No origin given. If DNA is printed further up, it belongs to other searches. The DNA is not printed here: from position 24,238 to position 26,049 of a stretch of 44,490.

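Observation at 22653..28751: Four tandem paralogues with a methyltransferase-like Rossmann N-domain, a conserved distal '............' strand and a C-terminal HTH-like module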

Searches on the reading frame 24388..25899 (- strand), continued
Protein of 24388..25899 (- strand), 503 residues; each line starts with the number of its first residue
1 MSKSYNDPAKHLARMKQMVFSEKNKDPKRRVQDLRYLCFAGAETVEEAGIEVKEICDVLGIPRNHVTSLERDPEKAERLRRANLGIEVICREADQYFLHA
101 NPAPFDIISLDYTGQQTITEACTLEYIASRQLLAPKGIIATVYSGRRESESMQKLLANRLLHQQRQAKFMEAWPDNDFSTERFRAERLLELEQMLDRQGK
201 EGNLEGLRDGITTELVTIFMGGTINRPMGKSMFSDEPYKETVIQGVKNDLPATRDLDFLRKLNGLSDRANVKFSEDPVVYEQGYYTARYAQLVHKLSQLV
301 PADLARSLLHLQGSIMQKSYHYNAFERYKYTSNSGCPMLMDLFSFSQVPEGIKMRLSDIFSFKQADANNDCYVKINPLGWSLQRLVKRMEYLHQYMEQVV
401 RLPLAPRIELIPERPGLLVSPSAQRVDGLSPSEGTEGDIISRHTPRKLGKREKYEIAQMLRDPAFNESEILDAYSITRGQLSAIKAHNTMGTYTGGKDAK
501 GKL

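Call 31: search_solved_structures(query=A3, max_evalue=10, show_alignments=3)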
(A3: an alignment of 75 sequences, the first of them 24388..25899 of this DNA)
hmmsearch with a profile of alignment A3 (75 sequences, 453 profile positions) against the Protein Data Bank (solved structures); distinct sequences matched with E-value up to 10: 3.
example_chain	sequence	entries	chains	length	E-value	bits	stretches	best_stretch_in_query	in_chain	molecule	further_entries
2ift_A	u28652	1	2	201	0.0056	19.3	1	64-137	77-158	Putative methylase HI0767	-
9k5h_A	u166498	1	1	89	1.6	11.1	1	403-427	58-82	C2-Zn2-HEHE-2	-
8vd6_A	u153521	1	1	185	3.3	10.2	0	403-428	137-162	CAP REPEAT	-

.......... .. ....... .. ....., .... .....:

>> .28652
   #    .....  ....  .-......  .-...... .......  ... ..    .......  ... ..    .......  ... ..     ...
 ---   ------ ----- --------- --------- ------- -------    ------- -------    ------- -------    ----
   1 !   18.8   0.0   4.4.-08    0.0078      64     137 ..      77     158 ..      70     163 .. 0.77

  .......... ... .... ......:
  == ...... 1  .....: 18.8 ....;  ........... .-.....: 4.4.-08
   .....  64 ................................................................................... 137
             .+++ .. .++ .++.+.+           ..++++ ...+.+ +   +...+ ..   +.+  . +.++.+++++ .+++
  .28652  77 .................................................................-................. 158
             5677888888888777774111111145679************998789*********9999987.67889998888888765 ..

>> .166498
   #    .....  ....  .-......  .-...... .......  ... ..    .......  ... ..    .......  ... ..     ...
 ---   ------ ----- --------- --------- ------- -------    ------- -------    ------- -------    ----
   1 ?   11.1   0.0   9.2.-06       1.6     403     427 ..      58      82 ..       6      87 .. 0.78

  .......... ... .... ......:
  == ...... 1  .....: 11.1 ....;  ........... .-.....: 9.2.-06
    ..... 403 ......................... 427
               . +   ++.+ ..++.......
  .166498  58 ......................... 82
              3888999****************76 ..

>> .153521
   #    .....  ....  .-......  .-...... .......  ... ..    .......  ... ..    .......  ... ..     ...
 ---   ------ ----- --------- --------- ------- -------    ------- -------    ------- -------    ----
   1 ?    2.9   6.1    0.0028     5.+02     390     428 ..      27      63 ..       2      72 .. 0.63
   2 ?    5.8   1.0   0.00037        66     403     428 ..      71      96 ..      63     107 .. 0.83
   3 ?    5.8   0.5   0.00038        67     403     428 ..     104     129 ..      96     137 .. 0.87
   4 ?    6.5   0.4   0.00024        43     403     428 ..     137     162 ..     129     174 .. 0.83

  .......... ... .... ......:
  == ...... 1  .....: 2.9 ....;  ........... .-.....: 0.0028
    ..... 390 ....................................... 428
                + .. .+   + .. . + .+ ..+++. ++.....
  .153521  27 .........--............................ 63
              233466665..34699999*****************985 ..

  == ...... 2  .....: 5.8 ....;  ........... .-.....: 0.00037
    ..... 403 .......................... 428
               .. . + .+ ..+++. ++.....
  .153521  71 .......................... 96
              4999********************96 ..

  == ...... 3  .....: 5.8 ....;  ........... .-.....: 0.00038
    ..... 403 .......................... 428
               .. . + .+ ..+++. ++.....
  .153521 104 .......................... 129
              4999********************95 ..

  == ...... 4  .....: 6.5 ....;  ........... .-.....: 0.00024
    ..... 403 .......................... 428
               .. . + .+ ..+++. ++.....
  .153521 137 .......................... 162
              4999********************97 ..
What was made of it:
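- On Trm1 (PF02005): No Trm1 chain among PDB sequence hits at E <= 10 (call 31).
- Closest known: Trm1. Different: No sequence-profile match to Trm1 chains at E <= 10 (call 31).
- The family profile finds only HI0767 (RsmD family) among PDB sequences at E below 1 (E 0.0056, call 31).
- Tried and rejected: It needed the 75-sequence profile (call 31).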

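Call 36: find_related_loci(query=A4, collection=genome_contigs, flank=10000)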
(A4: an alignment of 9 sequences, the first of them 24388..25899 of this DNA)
Query A4 (503 aa) in genome_contigs; peptide patterns used: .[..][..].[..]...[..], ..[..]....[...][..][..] (x = any residue, [..] = any of these).
80 stretches matched a pattern; 24 encode a relative of the query (tblastn E <= 1e-3); 24 distinct loci.
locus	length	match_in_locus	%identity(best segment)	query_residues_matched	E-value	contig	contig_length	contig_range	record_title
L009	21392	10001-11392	41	3-492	3e-103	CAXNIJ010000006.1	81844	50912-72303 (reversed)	MAG: Candidatus Pacearchaeota archaeon isolate MaH-04nov19-88 genome assembly, contig: MaH-04nov19-C455, whole genome sh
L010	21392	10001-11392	40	1-490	8e-96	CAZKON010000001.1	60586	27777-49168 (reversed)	MAG TPA_asm: Candidatus Woesearchaeota archaeon isolate SRP269290_co3_1061 genome assembly, contig: NODE_372_length_6058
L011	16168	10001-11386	38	1-491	6e-82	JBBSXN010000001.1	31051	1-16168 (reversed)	MAG: Nanoarchaeota archaeon isolate H43-bin083_1 H43_bin083_1_000000000001, whole genome shotgun sequence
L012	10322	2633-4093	31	1-499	9e-67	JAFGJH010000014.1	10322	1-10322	MAG: Candidatus Woesearchaeota archaeon isolate Zod_Metabat.265 k87_5474574, whole genome shotgun sequence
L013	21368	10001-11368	30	3-493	5e-58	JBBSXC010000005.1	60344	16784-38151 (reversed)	MAG: Nanoarchaeota archaeon isolate H43-bin078_1 H43_bin078_1_000000000005, whole genome shotgun sequence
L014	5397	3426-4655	32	1-414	3e-43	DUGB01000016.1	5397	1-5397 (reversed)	MAG TPA_asm: Candidatus Woesearchaeota archaeon isolate UBA10204 contig_184837, whole genome shotgun sequence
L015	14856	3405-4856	30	1-493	2e-42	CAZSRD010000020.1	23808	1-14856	MAG TPA_asm: uncultured Methanosarcinales archaeon isolate SRP178699_co1_479 genome assembly, contig: NODE_2455_length_2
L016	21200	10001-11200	31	4-417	5e-42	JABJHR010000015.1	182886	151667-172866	MAG: Candidatus Woesearchaeota archaeon isolate SI074_bin25 k141_504972, whole genome shotgun sequence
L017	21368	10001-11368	28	1-491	4e-39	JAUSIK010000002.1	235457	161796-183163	MAG: Nanoarchaeota archaeon isolate E14_metabat.bin.238 E14_k141_1620906, whole genome shotgun sequence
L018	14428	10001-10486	47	1-163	8e-37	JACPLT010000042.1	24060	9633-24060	MAG: Candidatus Pacearchaeota archaeon isolate NC_groundwater_528_Ag_S-0.1um_33_10 S35_SO-1_scaffold_588844, whole genom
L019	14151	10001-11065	32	1-368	2e-36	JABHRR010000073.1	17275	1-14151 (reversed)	MAG: Candidatus Woesearchaeota archaeon isolate SI039_bin18 k141_1742201, whole genome shotgun sequence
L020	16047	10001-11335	30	1-498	2e-35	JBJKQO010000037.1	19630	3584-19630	MAG: Candidatus Woesearchaeota archaeon isolate Bin_36 S1Ck127_2154581_flag_0_multi_8.9959_len_19630, whole genome shotg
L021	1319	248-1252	32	3-352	7e-37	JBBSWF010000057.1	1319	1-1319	MAG: Nanoarchaeota archaeon isolate H52-bin087_1 H52_bin087_1_000000000057, whole genome shotgun sequence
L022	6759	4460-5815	29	4-493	2e-35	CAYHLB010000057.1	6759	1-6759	MAG TPA_asm: Candidatus Woesearchaeota archaeon isolate ERP119705_co13_510 genome assembly, contig: NODE_14152_length_67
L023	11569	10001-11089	29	1-377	3e-35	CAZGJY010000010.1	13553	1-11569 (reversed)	MAG TPA_asm: uncultured Methanosarcinales archaeon isolate binchicken_co54_32 genome assembly, contig: NODE_8156_length_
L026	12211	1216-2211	30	1-345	7e-32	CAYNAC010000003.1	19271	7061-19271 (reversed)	MAG TPA_asm: Candidatus Woesearchaeota archaeon isolate binchicken_co105_174 genome assembly, contig: NODE_3554_length_1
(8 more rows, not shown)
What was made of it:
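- Tried and rejected: The narrower A4 worked (call 36).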

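Call 43: search_protein_families(library=pfam, alignment_id=A3, max_evalue=1)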
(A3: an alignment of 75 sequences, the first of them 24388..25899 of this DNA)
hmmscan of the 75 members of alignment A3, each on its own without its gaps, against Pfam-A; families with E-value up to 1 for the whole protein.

A. member 1, window:24388-25899:- (503 aa): 1 family
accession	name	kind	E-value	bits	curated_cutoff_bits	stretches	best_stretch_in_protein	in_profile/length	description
PF13384.12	HTH_23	-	0.00079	19.6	24.6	1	47-67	16-35/50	Homeodomain-like domain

B. families by the number of members that match (of 75 scanned): 52 families (the first 25 are shown)
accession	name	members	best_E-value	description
PF04255.20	DUF433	19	0.0028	Protein of unknown function (DUF433)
PF13384.12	HTH_23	7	0.00039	Homeodomain-like domain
PF02796.21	HTH_7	7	0.0057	Helix-turn-helix domain of resolvase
PF01564.23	Spermine_synth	4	0.00098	Spermine/spermidine synthase domain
PF03602.21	Cons_hypoth95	3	0.0034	Conserved hypothetical protein 95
PF13649.12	Methyltransf_25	2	0.02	Methyltransferase domain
PF05606.16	DUF777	2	0.086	Borrelia burgdorferi protein of unknown function (DUF777)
PF13847.12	Methyltransf_31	1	0.0008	Methyltransferase domain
PF07611.17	DUF1574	1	0.0088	Protein of unknown function (DUF1574)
PF21911.1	PG_1098_N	1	0.011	N-terminal domain in putative methyltransferase PG_1098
PF18867.6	HEPN-like_int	1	0.02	HEPN-like integron domain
PF15574.11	Imm48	1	0.032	Immunity protein 48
PF22750.1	Sol_i_2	1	0.033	Ant venom allergen Sol i 2 family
PF07287.17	AtuA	1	0.033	Acyclic terpene utilisation family protein AtuA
PF12123.13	CBD_PlyG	1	0.033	PlyG Cell wall binding domain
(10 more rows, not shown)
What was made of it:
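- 24415..24558 (-): B residues 448-495: three-helix DUF433-like HTH module ending in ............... 19 of 75 family members give weak DUF433 matches (call 43).
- On RsmD family (PF03602 / TIGR00095): Pfam Cons_hypoth95 matches 3 of 75 members, best E 0.0034, below threshold (call 43).
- On DUF433 (PF04255): 19 of 75 members match weakly, best E 0.0028, below the 23.6-bit cut-off (call 43).
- Closest known: DUF433. Same: 19 of 75 members give weak matches (call 43).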

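Call 45: fold_search(model_id=the predicted structure, library=viral)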
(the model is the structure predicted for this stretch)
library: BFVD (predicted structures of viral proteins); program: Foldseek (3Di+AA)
matches with E <= 10: 574; with E <= 0.001: 5
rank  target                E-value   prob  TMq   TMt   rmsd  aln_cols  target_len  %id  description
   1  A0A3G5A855            4.1e-05  1.00  0.30  0.46   4.4       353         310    8  Uncharacterized protein [Hyperionvirus sp.]
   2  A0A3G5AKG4            5.4e-05  1.00  0.19  0.18  14.8       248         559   16  Class I SAM-dependent methyltransferase [Sylvanvirus sp.]
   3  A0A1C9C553            1.8e-04  1.00  0.22  0.39   9.9       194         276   10  Putative mRNA cap guanine-N7 methyltransferase [Heterosigma akashiwo virus 01]
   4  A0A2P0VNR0            6.1e-04  1.00  0.20  0.32   3.7       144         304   16  Chromo domain-containing protein [Tetraselmis virus 1]
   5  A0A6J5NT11            9.4e-04  1.00  0.20  0.34  10.7       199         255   15  AdoMet_MTases domain containing protein [uncultured Caudovirales phage]
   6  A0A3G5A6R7            1.4e-03  1.00  0.24  0.32   9.9       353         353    7  Chromatin organization modifier chromo domain protein [Hyperionvirus sp.]
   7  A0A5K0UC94            1.6e-03  1.00  0.21  0.20   3.6       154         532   11  Class I SAM-dependent methyltransferase [Yasminevirus sp. GU-2018]
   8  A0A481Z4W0            1.6e-03  1.00  0.25  0.10  11.3       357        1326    9  DNA-directed RNA polymerase subunit [Pithovirus LCPAC101]
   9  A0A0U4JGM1            1.7e-03  1.00  0.18  0.26   5.5       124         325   14  (no name in the UniProt tables at hand)
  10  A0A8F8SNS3            1.7e-03  1.00  0.20  0.34  13.6       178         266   13  (no name in the UniProt tables at hand)
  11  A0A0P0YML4            1.9e-03  1.00  0.16  0.27  10.8       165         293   12  (no name in the UniProt tables at hand)
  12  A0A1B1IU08            2.0e-03  1.00  0.18  0.39   8.3       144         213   15  (no name in the UniProt tables at hand)
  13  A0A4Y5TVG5            2.0e-03  1.00  0.19  0.44   7.8       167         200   13  Methyltransferase domain-containing protein [Vibrio phage VAP7]
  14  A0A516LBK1            3.3e-03  1.00  0.19  0.19   7.4       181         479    8  (no name in the UniProt tables at hand)
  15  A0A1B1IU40            3.9e-03  1.00  0.18  0.38   5.1       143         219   18  (no name in the UniProt tables at hand)
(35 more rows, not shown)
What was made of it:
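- Viral hits include giant-virus chromo-domain proteins (call 45).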

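Call 47: search_protein_families(library=ncbifam, alignment_id=A3, max_evalue=1)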
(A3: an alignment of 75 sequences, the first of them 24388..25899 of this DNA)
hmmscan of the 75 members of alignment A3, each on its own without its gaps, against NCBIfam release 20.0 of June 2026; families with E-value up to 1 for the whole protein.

A. member 1, window:24388-25899:- (503 aa): 0 families

B. families by the number of members that match (of 75 scanned): 26 families (the first 25 are shown)
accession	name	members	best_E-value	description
NF003380.0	PRK04457.1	2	0.009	polyamine aminopropyltransferase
NF002010.0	PRK00811.1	2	0.034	polyamine aminopropyltransferase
NF047698.1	PP_RS20740_fam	2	0.062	PP_RS20740 family protein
NF045881.1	PLipidMtase_Agro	2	0.13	phospholipid N-methyltransferase PmtA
NF045601.2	BstB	1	3.8e-05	sterol transporter periplasmic substrate-binding protein BstB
TIGR04261.1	rSAM_GlyRichRpt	1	0.014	cyclophane-forming radical SAM/SPASM peptide maturase GrrM/OscB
NF047331.1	phage_HTJ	1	0.021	phage head-tail joining protein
NF008157.0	PRK10909.1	1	0.034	16S rRNA (guanine(966)-N(2))-methyltransferase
NF050002.1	YqbG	1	0.066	protein YqbG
NF005373.0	PRK06915.1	1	0.069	peptidase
NF006192.0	PRK08324.1-6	1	0.069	bifunctional aldolase/short-chain dehydrogenase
NF001382.0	PRK00279.1-4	1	0.071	adenylate kinase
TIGR03379.1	glycerol3P_GlpC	1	0.084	anaerobic glycerol-3-phosphate dehydrogenase subunit GlpC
NF002138.0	PRK00977.1-2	1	0.084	exodeoxyribonuclease VII small subunit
TIGR01669.1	phage_XkdX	1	0.088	XkdX family protein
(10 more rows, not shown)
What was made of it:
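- On RsmD family (PF03602 / TIGR00095): The NCBIfam RsmD model matches 1 member at E 0.034 (call 47).
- Weak matches to spermidine synthase models recur: Pfam Spermine_synth in 4/75 members, and NCBIfam aminopropyltransferase models in 2 members each (calls 43, 47).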
